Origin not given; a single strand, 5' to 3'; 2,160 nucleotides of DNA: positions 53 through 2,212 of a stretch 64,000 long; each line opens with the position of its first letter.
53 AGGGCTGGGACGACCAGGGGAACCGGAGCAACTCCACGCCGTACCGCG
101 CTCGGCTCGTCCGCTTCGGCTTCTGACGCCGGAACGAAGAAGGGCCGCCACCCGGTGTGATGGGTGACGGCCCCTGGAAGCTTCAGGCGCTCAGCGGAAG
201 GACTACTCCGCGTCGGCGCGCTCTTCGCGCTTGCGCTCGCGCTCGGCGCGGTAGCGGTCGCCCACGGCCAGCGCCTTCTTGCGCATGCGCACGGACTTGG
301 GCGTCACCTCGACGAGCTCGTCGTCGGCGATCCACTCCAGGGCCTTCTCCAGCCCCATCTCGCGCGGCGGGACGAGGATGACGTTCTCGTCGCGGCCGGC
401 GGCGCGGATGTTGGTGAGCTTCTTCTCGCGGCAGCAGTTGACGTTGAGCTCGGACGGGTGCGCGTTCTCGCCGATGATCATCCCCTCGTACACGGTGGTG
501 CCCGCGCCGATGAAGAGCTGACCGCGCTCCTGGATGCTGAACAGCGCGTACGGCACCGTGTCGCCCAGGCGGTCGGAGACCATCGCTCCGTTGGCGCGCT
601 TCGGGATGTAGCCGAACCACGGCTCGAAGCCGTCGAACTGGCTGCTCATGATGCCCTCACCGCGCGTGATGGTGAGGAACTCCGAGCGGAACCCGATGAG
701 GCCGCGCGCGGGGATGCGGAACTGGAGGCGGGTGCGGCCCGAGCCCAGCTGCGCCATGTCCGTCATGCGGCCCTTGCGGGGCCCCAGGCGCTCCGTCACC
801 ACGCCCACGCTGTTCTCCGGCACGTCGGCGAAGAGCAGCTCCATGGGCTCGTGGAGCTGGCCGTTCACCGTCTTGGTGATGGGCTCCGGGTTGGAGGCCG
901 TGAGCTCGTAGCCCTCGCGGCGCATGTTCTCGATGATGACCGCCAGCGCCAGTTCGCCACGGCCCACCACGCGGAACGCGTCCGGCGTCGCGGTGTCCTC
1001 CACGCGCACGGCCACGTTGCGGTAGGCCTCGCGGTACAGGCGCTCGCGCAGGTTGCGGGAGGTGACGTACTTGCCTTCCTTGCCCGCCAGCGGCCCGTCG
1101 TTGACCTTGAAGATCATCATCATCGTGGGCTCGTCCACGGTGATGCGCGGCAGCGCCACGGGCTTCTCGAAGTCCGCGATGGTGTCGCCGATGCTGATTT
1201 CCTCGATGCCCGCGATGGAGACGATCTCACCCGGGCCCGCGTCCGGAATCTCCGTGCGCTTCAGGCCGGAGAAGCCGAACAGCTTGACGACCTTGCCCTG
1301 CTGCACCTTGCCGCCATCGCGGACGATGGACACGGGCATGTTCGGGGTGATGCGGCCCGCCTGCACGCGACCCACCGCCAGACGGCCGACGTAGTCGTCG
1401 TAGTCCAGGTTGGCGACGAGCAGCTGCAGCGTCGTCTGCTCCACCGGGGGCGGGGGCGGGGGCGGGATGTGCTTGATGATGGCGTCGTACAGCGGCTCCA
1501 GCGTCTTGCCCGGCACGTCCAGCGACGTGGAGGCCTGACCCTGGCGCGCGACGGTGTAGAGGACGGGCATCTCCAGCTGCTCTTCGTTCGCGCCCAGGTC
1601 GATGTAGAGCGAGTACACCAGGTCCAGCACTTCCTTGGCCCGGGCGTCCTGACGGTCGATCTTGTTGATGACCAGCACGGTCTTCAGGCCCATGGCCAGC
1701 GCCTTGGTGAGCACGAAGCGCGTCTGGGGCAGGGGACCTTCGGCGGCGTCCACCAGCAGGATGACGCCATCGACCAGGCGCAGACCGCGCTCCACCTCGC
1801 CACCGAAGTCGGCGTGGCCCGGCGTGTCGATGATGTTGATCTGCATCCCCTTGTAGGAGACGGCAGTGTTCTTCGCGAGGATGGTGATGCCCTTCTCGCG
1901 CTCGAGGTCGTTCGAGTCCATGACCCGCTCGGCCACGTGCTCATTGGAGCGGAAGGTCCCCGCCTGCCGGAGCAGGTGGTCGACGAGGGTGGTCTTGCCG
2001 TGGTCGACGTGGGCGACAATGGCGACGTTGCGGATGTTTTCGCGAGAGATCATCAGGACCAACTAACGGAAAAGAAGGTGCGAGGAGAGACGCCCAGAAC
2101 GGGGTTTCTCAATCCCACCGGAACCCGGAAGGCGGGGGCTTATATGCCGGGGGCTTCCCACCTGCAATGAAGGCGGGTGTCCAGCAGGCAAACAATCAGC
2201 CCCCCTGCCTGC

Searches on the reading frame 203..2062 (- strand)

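Call 91: search_protein_families(library=pfam, proteins=[window:203-2062:-], max_evalue=0.001)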
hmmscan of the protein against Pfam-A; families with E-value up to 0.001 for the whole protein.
window:203-2062:- (619 aa): 7 families
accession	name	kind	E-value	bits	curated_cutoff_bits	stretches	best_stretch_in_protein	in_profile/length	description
PF00009.33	GTP_EFTU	-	1.3e-55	188.4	26.5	1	8-201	1-188/188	Elongation factor Tu GTP binding domain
PF21018.2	BipA_C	-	3.6e-45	152.7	23.8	1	491-598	1-108/110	TypA/BipA C-terminal domain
PF00679.30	EFG_C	-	7e-22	77.7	27.9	1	403-487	2-86/89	Elongation factor G C-terminus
PF03144.31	GTP_EFTU_D2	-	1.4e-11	45.1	30.3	1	226-296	1-73/73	Elongation factor Tu domain 2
PF22042.2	EF-G_D2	-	3.6e-11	43.4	27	1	215-296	5-82/84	Elongation factor G domain 2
PF01926.29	MMR_HSR1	-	1.4e-05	25.6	21.9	1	13-134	2-113/113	50S ribosome-binding GTPase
PF02421.24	FeoB_N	-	1.6e-05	24.9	27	1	57-180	31-151/156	Ferrous iron transport protein B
